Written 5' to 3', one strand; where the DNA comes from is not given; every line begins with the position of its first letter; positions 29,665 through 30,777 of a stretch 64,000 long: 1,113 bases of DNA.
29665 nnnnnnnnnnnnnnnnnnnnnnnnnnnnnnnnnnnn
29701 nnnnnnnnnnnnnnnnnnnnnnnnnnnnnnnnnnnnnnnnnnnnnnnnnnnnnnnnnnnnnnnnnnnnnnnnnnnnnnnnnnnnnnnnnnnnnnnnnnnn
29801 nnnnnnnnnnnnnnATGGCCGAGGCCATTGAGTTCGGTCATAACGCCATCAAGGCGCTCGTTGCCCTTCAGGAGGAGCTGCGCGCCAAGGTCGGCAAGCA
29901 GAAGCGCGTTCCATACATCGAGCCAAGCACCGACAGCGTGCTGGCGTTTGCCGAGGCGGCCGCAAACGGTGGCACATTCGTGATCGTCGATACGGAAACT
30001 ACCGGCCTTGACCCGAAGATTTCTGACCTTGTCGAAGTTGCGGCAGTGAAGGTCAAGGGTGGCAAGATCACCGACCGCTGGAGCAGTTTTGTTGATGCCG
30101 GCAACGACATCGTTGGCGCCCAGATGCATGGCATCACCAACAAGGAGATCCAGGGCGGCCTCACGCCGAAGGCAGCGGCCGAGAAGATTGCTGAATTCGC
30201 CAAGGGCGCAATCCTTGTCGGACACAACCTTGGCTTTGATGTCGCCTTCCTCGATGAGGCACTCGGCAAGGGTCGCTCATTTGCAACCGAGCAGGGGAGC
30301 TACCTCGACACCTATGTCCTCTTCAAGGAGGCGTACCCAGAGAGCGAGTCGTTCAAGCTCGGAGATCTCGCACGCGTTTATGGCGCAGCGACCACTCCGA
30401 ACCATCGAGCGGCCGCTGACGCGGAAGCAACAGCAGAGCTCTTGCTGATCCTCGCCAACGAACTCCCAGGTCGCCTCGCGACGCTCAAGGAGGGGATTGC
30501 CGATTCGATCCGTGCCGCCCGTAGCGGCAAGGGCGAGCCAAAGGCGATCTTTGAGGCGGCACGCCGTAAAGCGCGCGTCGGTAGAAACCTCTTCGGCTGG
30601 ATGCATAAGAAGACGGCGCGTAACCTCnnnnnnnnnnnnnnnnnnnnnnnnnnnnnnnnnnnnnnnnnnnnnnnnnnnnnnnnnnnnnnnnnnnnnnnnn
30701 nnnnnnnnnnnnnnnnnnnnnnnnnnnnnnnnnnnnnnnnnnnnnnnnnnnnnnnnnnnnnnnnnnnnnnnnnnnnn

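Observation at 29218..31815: PNPase carrying an embedded DnaQ-like DEDDh 3'-5' exonuclease domain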

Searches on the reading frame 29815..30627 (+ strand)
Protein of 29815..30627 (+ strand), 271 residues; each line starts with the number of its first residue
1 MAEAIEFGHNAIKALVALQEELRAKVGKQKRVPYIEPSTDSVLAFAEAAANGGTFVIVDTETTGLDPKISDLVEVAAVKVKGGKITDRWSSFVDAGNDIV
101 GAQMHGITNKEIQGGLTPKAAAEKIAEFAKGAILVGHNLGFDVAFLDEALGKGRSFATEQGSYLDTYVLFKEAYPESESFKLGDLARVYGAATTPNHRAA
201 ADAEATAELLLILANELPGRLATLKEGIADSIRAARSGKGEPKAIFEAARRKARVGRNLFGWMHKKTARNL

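Call 16: search_protein_representatives(protein=window:29815-30627:+)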
Query: 271 residues. Proteins with E-value up to 0.001 (for the whole library): 20696; up to 1e-10: 5039; up to 1e-30: 31. The best 150 are listed.
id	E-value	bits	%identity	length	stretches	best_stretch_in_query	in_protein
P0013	9.7e-137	470.7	79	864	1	1-270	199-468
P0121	7.6e-76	271.3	51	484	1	1-270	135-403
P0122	8.3e-73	261.3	79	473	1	1-157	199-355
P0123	1.3e-66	241.0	55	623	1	43-271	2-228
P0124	3.6e-58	213.4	58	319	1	1-184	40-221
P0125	1.3e-55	205.0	77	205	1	77-196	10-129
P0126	4.3e-55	203.3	63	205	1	1-154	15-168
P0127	8.1e-53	195.8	50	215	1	32-245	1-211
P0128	2.4e-52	194.3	52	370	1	7-198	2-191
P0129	5.9e-51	189.7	54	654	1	70-271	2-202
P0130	2.7e-50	187.6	70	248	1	102-229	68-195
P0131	5.0e-50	186.7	60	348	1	104-271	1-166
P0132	1.0e-45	172.6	51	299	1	93-271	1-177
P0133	5.3e-44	167.0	49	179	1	50-226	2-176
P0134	3.2e-43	164.4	44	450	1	30-256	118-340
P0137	2.3e-40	155.0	44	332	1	1-182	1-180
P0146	4.2e-35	137.8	29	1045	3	55-214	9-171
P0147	3.5e-34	134.8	33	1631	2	54-213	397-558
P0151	2.8e-30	122.0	41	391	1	1-271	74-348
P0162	1.1e-26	110.2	36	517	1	1-238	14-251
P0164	3.2e-25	105.4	40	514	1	53-217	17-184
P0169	4.3e-24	101.7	38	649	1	64-245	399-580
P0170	1.0e-23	100.5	38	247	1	70-256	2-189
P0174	1.3e-22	96.9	36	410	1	53-241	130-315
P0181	6.0e-22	94.7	34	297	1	58-271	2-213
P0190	2.8e-21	92.5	36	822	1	40-221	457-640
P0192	5.2e-21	91.6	31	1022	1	31-240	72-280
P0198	6.2e-21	91.4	34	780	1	43-229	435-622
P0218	2.3e-20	89.5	35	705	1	54-218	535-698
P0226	3.4e-20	88.9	37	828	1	54-220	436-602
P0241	6.7e-20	88.0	29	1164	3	50-217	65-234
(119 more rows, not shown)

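Call 17: search_protein_families(library=pfam, proteins=[P0121, P0123, P0129, P0134, P0137, P0151, P0162, P0170, P0181, P0174], max_evalue=0.001)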
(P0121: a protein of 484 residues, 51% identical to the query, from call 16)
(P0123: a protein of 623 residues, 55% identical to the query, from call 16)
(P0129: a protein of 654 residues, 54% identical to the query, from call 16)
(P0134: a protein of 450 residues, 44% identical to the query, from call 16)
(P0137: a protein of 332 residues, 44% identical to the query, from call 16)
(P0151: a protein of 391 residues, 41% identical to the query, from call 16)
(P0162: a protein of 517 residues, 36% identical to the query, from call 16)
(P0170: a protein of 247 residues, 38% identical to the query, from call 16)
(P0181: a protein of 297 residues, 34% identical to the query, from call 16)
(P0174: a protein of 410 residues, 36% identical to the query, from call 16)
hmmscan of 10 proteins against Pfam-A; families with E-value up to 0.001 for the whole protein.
P0121 (484 aa): 3 families
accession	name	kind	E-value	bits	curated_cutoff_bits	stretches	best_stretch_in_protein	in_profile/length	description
PF00929.31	RNase_T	-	8.6e-29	101.6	24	1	191-342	1-163/164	Exonuclease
PF03725.20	RNase_PH_C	-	1e-15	57.9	20.8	1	81-145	1-67/67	3' exoribonuclease family, domain 2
PF01138.27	RNase_PH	-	8.4e-12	46.1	25.5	1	2-78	59-130/130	3' exoribonuclease family, domain 1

P0123 (623 aa): 8 families
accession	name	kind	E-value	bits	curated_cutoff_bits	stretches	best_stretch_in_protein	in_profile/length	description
PF01138.27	RNase_PH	-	2.6e-28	99.5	25.5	1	243-376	1-130/130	3' exoribonuclease family, domain 1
PF00929.31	RNase_T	-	1.5e-24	87.9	24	1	15-167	1-164/164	Exonuclease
PF00575.29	S1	-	2.9e-18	66.4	22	1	540-611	2-74/74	S1 RNA binding domain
PF00013.35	KH_1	-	2.3e-11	43.7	21.5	1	477-534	2-65/66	KH domain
PF16473.11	Rv2179c-like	-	6.3e-05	23.2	27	1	15-166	3-172/177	3'-5' exoribonuclease Rv2179c-like domain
PF07650.23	KH_2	-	6.6e-05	23.1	22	1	474-518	24-68/78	KH domain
PF03725.20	RNase_PH_C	-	6.8e-05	23.2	20.8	1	380-449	2-66/67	3' exoribonuclease family, domain 2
PF21762.3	DEDDh_C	-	0.00059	20.5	27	0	90-168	107-186/188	DNA polymerase III subunit epsilon-like, C-terminal domain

P0129 (654 aa): 5 families
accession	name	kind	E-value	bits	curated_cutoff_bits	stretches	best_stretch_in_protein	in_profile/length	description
PF01138.27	RNase_PH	-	7.2e-26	91.6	25.5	1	217-350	1-130/130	3' exoribonuclease family, domain 1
PF00929.31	RNase_T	-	3.6e-15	57.3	24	1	4-119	18-143/164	Exonuclease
PF00013.35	KH_1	-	1.5e-12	47.5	21.5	1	451-508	2-65/66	KH domain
PF07650.23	KH_2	-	3.5e-05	24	22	1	449-492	25-68/78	KH domain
PF03725.20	RNase_PH_C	-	0.00042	20.6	20.8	1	354-423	2-66/67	3' exoribonuclease family, domain 2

P0134 (450 aa): 2 families
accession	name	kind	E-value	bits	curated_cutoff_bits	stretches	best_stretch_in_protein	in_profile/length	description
PF00929.31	RNase_T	-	6.4e-19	69.5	24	1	145-296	1-163/164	Exonuclease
PF01138.27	RNase_PH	-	9.9e-11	42.6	25.5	1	374-444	1-67/130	3' exoribonuclease family, domain 1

P0137 (332 aa): 2 families
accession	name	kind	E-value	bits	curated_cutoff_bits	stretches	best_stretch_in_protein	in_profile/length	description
PF00929.31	RNase_T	-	1.3e-20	75.1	24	1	56-177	1-133/164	Exonuclease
PF16473.11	Rv2179c-like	-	0.00018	21.7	27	0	56-152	3-120/177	3'-5' exoribonuclease Rv2179c-like domain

P0151 (391 aa): 2 families
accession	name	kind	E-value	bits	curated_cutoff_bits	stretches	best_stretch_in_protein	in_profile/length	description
PF03725.20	RNase_PH_C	-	6.3e-19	68.1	20.8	1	20-84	1-67/67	3' exoribonuclease family, domain 2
PF00929.31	RNase_T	-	5.6e-09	37.2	24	1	131-226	1-102/164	Exonuclease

P0162 (517 aa): 3 families
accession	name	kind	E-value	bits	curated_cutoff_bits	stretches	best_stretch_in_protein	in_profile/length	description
PF01138.27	RNase_PH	-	4e-26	92.4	25.5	1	305-435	4-130/130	3' exoribonuclease family, domain 1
PF03725.20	RNase_PH_C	-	1.8e-05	25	20.8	0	439-497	2-55/67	3' exoribonuclease family, domain 2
PF00929.31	RNase_T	-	5.6e-05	24.2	24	1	117-164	54-102/164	Exonuclease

P0170 (247 aa): 1 family
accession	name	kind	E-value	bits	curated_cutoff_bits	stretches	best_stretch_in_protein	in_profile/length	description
PF00929.31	RNase_T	-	1.6e-09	39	24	1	4-87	18-107/164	Exonuclease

P0181 (297 aa): 2 families
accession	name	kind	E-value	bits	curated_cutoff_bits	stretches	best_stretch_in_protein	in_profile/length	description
PF00929.31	RNase_T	-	1.9e-18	68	24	1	2-93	3-102/164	Exonuclease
PF01138.27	RNase_PH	-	1.5e-07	32.3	25.5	1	229-267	2-39/130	3' exoribonuclease family, domain 1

P0174 (410 aa): 4 families
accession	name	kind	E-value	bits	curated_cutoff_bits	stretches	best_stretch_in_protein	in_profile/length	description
PF00929.31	RNase_T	-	2e-28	100.4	24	1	134-284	2-163/164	Exonuclease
PF21762.3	DEDDh_C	-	5.5e-05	23.8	27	1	209-284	106-184/188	DNA polymerase III subunit epsilon-like, C-terminal domain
PF18136.6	DNApol_Exo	-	0.00022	20.9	26.7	1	211-358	133-263/282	DNA mitochondrial polymerase exonuclease domain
PF01612.26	DNA_pol_A_exo1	-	0.00036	20.8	23.6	0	212-264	78-127/173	3'-5' exonuclease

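Call 20: find_related_loci(query=window:29815-30627:+, collection=genome_contigs, flank=6000)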
Query window:29815-30627:+ (271 aa) in genome_contigs; peptide patterns used: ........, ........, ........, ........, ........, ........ (x = any residue, [..] = any of these).
599 stretches matched a pattern (row limit reached: there are more); 132 encode a relative of the query (tblastn E <= 1e-3); the best 80 are kept; 80 distinct loci.
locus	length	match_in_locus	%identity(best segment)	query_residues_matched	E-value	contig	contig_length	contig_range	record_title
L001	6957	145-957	97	1-271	6e-176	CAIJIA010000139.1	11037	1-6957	MAG: uncultured Chloroflexi bacterium isolate Ki3-D3_bin-1195 genome assembly, contig: bin-1195:139/208, whole genome sh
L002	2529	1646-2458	97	1-271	0e+0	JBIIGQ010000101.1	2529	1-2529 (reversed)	MAG: Candidatus Limnocylindrus sp. isolate ME2001-07-16D8pf_3300042503_group1_bin21 Rohwer_bin1231_scaffold_69563_c1, wh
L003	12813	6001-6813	97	1-271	1e-174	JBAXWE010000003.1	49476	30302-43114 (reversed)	MAG: bacterium isolate ELA705 MAG705_3, whole genome shotgun sequence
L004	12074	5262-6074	96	1-271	1e-173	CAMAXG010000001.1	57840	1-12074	MAG: Thermoflexus hugenholtzii JAD2 isolate MH-08apr19-222 genome assembly, contig: MH-08apr19-C1200, whole genome shotg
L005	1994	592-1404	96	1-271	0e+0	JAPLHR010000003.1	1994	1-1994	MAG: Chloroflexota bacterium isolate LacPavin_0818_WC45_MAG_64_15 LacPavin_0818_WC45_scaffold_816689, whole genome shotg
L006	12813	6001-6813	96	1-271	6e-172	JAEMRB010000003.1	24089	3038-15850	MAG: Chloroflexota bacterium isolate SupBloom_Metag_048 NODE_1117_length_24089_cov_10.964217, whole genome shotgun seque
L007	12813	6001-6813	94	1-271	7e-165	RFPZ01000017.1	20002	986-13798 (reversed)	MAG: Candidatus Aquidulcis frankliniae isolate WB4_1_0576 contig_100_16, whole genome shotgun sequence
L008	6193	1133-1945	82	1-271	8e-142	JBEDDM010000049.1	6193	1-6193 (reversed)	MAG: Chloroflexota bacterium isolate NASQAN2014_185_A_bin.71 scaffold_004649, whole genome shotgun sequence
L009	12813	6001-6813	82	1-271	9e-141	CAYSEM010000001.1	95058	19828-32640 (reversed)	MAG TPA_asm: uncultured Chloroflexota bacterium isolate SRP193358_co1_546 genome assembly, contig: NODE_263_length_95058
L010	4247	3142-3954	77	1-271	3e-142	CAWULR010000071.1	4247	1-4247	MAG: uncultured bacterium isolate SRR1522973_binner13_99_1705335405 genome assembly, contig: ERZ11849543.13133, whole ge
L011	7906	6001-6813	81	1-271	7e-135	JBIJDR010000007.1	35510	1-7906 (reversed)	MAG: Candidatus Limnocylindrus sp. isolate ME2006-08-22D15_3300044611_group2_bin90 Rohwer_bin1235_scaffold_719_c1, whole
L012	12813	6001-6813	81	1-271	2e-134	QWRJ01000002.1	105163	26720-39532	MAG: Candidatus Limnocylindrus sp. ZSMar2m-chloro-G89 ZSMar2m-G89-c2, whole genome shotgun sequence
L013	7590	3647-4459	75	1-271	2e-124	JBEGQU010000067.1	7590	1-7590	MAG: Chloroflexota bacterium isolate pamunkeyriver_2019_sw_WHONDRS-S19S_0054_B_bin.40 scaffold_1997728, whole genome sho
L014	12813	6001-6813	81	1-271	2e-146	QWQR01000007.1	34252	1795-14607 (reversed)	MAG: Chloroflexi bacterium isolate RE-chloro-G1 RE-G1-c7, whole genome shotgun sequence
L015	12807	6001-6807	60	1-271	5e-101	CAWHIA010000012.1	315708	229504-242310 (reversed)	MAG: uncultured Chloroflexia bacterium isolate MFD00392.bin.3.628 genome assembly, contig: contig_4273, whole genome sho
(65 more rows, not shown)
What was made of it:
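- Tried and rejected: Bins with other phylum labels (Verrucomicrobiia, Deferrimicrobiaceae, Rhodanobacteraceae) are contigs of 1.6-6 kb with Limnocylindria-type sequence, and are probably mis-binned (call 20).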

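Call 46: search_protein_families(library=pfam, proteins=[P0190, P0226, P0198, P0146, P0147, P0192, P0241, P0218, P0169, P0164], max_evalue=0.00001)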
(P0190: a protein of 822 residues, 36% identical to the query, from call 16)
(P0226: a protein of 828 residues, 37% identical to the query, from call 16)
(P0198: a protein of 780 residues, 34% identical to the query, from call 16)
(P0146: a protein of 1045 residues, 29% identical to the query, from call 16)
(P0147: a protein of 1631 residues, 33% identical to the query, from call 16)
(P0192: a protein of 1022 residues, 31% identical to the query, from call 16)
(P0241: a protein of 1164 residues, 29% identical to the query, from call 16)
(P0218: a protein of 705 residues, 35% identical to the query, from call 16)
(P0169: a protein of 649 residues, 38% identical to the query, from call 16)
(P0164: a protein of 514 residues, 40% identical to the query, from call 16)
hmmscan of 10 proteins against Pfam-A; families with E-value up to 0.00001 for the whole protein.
P0190 (822 aa): 5 families
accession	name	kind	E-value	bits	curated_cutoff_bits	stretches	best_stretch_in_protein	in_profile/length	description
PF13361.12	UvrD_C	-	1.1e-78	265.6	25.6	1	282-799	1-346/350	UvrD-like helicase C-terminal domain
PF00580.27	UvrD-helicase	-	1.6e-56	192.5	23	1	3-266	1-260/271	UvrD/REP helicase N-terminal domain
PF00929.31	RNase_T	-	5.6e-21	76.2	24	1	473-629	1-164/164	Exonuclease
PF13245.12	AAA_19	-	1.1e-14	55.2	25.1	1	6-260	1-132/134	AAA domain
PF13538.12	UvrD_C_2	-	8.2e-10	38.8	27.4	1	744-798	2-51/52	UvrD-like helicase C-terminal domain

P0226 (828 aa): 3 families
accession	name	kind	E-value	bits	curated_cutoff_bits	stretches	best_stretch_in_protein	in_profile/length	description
PF00929.31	RNase_T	-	4.5e-37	128.6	24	1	438-592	1-164/164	Exonuclease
PF02811.25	PHP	-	7.7e-33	114.6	26.4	1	350-705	1-158/164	PHP domain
PF14480.11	DNA_pol3_a_NI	-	8.5e-13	48.5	22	1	5-75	1-71/72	DNA polymerase III polC-type N-terminus I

P0198 (780 aa): 5 families
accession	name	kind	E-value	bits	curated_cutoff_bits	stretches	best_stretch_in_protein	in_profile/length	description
PF13361.12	UvrD_C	-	2.9e-66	224.7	25.6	1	261-765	1-348/350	UvrD-like helicase C-terminal domain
PF00580.27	UvrD-helicase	-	4.9e-54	184.3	23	1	5-249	1-264/271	UvrD/REP helicase N-terminal domain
PF00929.31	RNase_T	-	3.8e-27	96.3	24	1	448-603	1-164/164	Exonuclease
PF13245.12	AAA_19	-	1.1e-16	61.7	25.1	1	20-239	14-132/134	AAA domain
PF13538.12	UvrD_C_2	-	1.2e-08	35.2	27.4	1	708-762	3-51/52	UvrD-like helicase C-terminal domain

P0146 (1045 aa): 4 families
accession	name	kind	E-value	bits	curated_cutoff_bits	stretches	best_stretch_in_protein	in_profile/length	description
PF00929.31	RNase_T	-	6.9e-88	293.8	24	3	10-164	1-161/164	Exonuclease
PF16473.11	Rv2179c-like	-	2.2e-10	41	27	0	475-631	3-172/177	3'-5' exoribonuclease Rv2179c-like domain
PF02151.25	UVR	-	2.7e-07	30.6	21.5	1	873-905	3-35/36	UvrB/uvrC motif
PF13482.12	RNase_H_2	-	3.9e-06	27.3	22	0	12-60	3-50/165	RNase_H superfamily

P0147 (1631 aa): 8 families
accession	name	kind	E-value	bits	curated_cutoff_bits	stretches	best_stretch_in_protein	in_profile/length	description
PF00929.31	RNase_T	-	7.9e-71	238.3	24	2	594-752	1-164/164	Exonuclease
PF07733.18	DNA_pol3_alpha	-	1.2e-60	205.7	23.9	2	1012-1197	4-143/260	Bacterial DNA polymerase III alpha NTPase domain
PF02811.25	PHP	-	2.7e-22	80.3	26.4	2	306-394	1-71/164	PHP domain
PF17657.6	DNA_pol3_finger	-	5.1e-19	68.6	22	1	1288-1425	2-149/166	Bacterial DNA polymerase III alpha subunit finger domain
PF14579.12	HHH_6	-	3.1e-11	43.8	25.6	1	1542-1627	1-88/90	Helix-hairpin-helix motif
PF13482.12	RNase_H_2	-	1.3e-09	38.7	22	0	401-515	3-98/165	RNase_H superfamily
PF21762.3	DEDDh_C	-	1.6e-06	28.9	27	0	473-558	104-188/188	DNA polymerase III subunit epsilon-like, C-terminal domain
PF01612.26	DNA_pol_A_exo1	-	1.9e-06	28.2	23.6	0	455-546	63-140/173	3'-5' exonuclease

P0192 (1022 aa): 6 families
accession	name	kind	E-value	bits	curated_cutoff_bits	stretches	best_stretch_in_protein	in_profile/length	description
PF00929.31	RNase_T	-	1.3e-39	136.8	24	1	97-250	2-164/164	Exonuclease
PF07733.18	DNA_pol3_alpha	-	3.8e-36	125.5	23.9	2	490-672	2-147/260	Bacterial DNA polymerase III alpha NTPase domain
PF02811.25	PHP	-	1.7e-25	90.7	26.4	1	6-365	1-154/164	PHP domain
PF17657.6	DNA_pol3_finger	-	8.1e-20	71.3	22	1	759-882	2-148/166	Bacterial DNA polymerase III alpha subunit finger domain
PF13482.12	RNase_H_2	-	9.8e-07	29.3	22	1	98-267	3-148/165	RNase_H superfamily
PF21762.3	DEDDh_C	-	7.5e-06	26.7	27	0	174-252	108-187/188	DNA polymerase III subunit epsilon-like, C-terminal domain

P0241 (1164 aa): 4 families
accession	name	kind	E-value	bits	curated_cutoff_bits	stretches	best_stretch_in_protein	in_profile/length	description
PF00929.31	RNase_T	-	2.2e-51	175.1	24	2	71-227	1-164/164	Exonuclease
PF13307.12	Helicase_C_2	-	1.8e-44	152.2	25.3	1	981-1143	2-168/170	Helicase C-terminal domain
PF00270.35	DEAD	-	1e-10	42.1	26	0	490-545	6-62/167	DEAD/DEAH box helicase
PF13482.12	RNase_H_2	-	7e-06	26.5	22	0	72-209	2-116/165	RNase_H superfamily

P0218 (705 aa): 3 families
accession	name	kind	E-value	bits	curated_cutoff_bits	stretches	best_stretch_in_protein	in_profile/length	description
PF00929.31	RNase_T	-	5.7e-41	141.2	24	1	537-690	1-163/164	Exonuclease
PF21315.3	FAN1_HTH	-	2.1e-22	79.2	27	1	10-89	2-81/82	FAN1, HTH domain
PF08774.17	VRR_NUC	-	1.3e-13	51.5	23.8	1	433-527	19-115/116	VRR-NUC domain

P0169 (649 aa): 0 families

P0164 (514 aa): 3 families
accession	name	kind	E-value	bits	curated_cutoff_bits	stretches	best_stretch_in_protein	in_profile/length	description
PF00929.31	RNase_T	-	1e-35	124.1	24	1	20-177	1-164/164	Exonuclease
PF16473.11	Rv2179c-like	-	6.3e-09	36.2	27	1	20-180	3-176/177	3'-5' exoribonuclease Rv2179c-like domain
PF01541.30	GIY-YIG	-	8.7e-09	36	22.6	1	221-295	3-78/78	GIY-YIG catalytic domain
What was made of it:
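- The same subfamily is nested in or fused to UvrD-like helicases, DinG-like helicases, GIY-YIG and VRR-NUC nucleases (call 46).
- Tried and rejected: The long proteins there are UvrD-like, PolC, DinG-like and VRR-NUC fusions (calls 16, 46).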
